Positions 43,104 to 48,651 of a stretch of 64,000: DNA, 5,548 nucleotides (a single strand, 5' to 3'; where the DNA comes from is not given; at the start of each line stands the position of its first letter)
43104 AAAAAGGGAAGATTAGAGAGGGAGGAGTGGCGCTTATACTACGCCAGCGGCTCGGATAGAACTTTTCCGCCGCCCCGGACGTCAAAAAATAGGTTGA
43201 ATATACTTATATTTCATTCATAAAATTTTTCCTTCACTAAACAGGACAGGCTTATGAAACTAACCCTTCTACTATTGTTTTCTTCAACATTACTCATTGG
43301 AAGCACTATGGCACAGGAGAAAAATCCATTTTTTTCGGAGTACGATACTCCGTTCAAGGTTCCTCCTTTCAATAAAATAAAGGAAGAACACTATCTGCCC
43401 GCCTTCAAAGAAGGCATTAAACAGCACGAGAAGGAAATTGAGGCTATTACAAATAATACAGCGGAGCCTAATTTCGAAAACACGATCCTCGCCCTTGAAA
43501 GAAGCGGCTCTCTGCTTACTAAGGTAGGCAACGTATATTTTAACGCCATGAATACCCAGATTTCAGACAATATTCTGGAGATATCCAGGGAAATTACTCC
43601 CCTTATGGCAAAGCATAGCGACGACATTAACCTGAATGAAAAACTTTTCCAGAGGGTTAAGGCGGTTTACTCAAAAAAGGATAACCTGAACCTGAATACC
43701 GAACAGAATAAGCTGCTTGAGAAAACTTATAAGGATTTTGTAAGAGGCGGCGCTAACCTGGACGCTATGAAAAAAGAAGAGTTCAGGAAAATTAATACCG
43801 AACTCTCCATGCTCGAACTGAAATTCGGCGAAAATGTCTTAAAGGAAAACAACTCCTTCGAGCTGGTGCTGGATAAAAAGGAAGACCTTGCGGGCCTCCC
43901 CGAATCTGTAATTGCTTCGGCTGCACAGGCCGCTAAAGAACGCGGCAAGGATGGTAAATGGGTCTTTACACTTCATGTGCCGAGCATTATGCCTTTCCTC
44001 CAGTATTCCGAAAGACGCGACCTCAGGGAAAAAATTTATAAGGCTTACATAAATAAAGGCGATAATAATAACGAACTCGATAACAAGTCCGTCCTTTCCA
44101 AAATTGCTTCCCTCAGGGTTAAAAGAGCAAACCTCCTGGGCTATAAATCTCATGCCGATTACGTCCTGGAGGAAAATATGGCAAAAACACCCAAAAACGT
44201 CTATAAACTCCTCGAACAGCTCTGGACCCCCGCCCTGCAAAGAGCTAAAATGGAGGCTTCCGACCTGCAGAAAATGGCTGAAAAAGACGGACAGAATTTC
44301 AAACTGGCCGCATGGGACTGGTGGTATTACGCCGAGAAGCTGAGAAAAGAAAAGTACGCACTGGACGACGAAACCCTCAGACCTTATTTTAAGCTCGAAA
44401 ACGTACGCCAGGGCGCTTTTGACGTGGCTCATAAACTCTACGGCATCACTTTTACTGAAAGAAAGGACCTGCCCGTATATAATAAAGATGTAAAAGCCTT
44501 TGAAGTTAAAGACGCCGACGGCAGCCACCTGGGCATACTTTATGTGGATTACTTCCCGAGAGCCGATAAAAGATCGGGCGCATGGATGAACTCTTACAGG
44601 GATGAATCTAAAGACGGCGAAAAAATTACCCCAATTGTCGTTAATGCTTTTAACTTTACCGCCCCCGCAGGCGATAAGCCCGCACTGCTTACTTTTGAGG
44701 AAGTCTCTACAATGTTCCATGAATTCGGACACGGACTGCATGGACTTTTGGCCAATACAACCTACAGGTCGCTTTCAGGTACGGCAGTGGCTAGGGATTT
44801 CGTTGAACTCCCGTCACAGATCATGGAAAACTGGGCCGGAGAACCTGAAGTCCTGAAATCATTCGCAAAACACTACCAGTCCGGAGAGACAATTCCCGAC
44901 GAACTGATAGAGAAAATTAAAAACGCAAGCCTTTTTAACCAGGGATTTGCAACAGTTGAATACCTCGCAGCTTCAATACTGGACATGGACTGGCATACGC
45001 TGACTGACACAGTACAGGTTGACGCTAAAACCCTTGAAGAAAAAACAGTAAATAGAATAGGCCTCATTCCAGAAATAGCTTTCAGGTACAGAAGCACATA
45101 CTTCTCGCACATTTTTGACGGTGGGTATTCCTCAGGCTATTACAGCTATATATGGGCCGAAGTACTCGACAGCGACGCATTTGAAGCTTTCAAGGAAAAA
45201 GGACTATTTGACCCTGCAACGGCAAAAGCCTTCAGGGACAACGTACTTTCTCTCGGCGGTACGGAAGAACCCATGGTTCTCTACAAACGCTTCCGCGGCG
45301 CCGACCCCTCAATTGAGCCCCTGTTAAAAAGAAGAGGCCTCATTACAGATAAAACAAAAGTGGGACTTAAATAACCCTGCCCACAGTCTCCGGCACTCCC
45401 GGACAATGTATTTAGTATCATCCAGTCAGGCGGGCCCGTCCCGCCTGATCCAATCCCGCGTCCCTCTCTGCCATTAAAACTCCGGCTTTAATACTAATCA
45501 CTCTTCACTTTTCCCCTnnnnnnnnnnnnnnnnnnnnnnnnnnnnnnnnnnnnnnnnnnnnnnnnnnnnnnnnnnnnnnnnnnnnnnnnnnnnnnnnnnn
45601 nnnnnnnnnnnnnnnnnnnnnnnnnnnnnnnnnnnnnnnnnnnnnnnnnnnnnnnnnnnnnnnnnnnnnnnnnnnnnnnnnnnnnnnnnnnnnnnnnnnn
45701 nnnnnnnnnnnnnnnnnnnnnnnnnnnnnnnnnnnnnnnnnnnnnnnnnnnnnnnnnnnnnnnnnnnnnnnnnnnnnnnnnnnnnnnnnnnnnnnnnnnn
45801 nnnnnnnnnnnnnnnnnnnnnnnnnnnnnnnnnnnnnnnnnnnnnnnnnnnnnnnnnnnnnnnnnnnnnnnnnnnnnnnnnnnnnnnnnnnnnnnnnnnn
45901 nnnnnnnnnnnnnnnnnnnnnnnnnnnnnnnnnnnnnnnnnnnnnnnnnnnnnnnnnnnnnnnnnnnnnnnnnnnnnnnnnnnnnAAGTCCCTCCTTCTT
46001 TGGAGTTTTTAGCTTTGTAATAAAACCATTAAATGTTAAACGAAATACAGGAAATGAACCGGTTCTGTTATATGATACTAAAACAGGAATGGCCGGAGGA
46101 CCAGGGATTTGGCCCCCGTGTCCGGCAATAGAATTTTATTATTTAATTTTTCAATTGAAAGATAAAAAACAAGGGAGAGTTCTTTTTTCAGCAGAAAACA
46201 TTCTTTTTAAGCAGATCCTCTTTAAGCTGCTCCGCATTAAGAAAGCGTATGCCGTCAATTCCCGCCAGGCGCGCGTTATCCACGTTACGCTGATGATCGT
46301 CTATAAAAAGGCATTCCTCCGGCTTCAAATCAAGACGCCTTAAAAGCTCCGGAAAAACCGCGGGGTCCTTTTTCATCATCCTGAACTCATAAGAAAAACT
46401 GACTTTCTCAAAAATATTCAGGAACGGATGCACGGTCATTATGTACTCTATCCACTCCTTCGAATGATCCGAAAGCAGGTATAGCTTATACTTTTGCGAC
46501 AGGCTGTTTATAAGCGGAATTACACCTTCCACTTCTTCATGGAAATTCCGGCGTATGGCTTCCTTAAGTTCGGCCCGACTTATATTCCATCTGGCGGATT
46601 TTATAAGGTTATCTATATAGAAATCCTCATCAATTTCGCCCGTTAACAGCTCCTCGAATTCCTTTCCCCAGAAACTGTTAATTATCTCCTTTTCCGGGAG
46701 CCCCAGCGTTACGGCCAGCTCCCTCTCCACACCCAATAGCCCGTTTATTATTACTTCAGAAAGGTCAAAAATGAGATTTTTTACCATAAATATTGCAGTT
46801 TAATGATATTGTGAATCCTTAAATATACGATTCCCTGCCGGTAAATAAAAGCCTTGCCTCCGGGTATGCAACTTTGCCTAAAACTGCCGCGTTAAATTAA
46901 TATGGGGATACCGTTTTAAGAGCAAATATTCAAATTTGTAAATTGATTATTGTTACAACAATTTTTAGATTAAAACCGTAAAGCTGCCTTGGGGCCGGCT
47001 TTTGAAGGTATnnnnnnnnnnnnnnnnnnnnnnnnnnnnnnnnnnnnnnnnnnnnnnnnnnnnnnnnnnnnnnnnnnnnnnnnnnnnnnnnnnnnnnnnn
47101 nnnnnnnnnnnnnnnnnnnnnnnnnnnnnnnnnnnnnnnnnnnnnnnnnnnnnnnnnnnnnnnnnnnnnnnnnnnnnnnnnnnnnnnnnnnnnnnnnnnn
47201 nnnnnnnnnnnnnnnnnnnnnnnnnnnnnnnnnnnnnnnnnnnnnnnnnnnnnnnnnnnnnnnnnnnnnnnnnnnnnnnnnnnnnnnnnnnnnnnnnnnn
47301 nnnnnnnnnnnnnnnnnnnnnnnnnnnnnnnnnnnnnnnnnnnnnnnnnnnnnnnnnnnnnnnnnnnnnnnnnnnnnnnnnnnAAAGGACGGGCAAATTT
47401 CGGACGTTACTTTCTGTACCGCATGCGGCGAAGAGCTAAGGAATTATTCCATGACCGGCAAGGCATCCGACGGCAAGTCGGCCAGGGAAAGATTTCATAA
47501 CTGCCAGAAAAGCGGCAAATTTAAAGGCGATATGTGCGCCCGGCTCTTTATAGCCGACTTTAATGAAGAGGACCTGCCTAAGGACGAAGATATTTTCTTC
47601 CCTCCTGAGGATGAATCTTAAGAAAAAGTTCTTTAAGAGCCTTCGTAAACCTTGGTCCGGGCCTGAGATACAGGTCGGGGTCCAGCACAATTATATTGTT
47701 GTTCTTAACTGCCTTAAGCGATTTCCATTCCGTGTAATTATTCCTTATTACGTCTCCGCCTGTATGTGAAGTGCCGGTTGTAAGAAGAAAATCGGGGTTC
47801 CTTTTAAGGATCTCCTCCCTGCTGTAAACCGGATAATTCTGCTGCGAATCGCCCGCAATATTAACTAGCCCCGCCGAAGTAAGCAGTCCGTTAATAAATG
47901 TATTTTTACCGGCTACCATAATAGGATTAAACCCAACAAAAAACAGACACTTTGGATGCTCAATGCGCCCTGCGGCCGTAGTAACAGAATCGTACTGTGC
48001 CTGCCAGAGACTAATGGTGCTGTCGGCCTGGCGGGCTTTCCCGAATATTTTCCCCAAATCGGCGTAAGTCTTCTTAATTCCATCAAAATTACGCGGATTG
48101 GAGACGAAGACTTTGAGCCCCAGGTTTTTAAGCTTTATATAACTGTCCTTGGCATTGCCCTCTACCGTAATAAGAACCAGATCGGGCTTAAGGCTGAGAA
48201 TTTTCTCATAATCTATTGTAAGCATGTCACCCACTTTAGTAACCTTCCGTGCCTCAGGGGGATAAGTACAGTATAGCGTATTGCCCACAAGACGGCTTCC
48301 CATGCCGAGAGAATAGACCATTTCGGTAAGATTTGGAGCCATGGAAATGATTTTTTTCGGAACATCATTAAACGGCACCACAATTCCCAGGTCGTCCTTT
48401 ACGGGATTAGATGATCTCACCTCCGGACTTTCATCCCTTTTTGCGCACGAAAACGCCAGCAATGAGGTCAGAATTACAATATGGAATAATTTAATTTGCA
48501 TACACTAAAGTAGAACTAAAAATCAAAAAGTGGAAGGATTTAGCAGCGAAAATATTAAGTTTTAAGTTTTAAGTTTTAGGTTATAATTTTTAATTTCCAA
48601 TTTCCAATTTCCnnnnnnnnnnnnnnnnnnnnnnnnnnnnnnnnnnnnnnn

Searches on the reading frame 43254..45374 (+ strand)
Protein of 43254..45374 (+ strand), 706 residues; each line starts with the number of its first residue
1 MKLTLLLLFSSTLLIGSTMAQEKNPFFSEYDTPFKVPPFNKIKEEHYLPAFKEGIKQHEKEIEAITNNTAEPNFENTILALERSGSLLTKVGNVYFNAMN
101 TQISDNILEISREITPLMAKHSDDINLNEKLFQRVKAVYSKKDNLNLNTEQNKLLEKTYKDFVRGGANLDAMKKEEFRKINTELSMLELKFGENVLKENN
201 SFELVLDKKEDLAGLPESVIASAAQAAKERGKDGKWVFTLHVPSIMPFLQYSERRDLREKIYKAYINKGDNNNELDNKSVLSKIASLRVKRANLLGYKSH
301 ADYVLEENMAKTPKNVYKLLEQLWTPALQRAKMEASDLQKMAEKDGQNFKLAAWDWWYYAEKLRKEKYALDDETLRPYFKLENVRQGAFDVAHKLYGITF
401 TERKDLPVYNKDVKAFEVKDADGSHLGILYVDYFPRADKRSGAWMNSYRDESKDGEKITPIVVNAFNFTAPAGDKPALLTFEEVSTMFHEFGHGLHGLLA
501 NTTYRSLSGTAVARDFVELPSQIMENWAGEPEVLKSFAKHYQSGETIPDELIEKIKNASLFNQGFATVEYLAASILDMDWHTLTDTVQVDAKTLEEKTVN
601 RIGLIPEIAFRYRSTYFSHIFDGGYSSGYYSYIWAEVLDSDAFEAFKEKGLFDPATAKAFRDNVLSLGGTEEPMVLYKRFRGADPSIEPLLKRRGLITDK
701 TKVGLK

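Call 33: search_protein_families(library=pfam, proteins=[window:43254-45374:+], max_evalue=0.001)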
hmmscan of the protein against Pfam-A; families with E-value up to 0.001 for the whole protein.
window:43254-45374:+ (706 aa): 1 family
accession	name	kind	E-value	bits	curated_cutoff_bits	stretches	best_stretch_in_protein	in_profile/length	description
PF01432.26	Peptidase_M3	-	1.1e-138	463.8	27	1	248-695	1-456/457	Peptidase family M3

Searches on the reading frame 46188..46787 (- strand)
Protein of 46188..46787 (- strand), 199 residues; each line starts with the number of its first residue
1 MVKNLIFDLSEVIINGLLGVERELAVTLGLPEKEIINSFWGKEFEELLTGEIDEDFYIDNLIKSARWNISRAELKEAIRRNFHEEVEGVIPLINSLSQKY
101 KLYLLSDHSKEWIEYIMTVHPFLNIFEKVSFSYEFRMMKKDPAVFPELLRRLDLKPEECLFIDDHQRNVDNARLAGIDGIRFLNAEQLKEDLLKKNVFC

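Call 32: search_protein_families(library=pfam, proteins=[window:46188-46787:-], max_evalue=0.001)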
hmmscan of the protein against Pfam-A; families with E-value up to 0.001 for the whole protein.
window:46188-46787:- (199 aa): 2 families
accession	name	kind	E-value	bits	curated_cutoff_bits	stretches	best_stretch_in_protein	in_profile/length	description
PF13419.12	HAD_2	-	2.5e-13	51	23.8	1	31-180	32-176/178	Haloacid dehalogenase-like hydrolase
PF00702.32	Hydrolase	-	1.8e-09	38.7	26.4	1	3-176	2-191/191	haloacid dehalogenase-like hydrolase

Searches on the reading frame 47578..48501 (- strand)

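Call 32: search_protein_families(library=pfam, proteins=[window:47578-48501:-], max_evalue=0.001)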
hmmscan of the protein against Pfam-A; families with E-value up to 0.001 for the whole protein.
window:47578-48501:- (307 aa): 1 family
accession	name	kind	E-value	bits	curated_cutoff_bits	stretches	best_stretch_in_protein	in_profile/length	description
PF01497.23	Peripla_BP_2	-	1.3e-38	133.2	27.5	1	51-276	1-234/235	Periplasmic binding protein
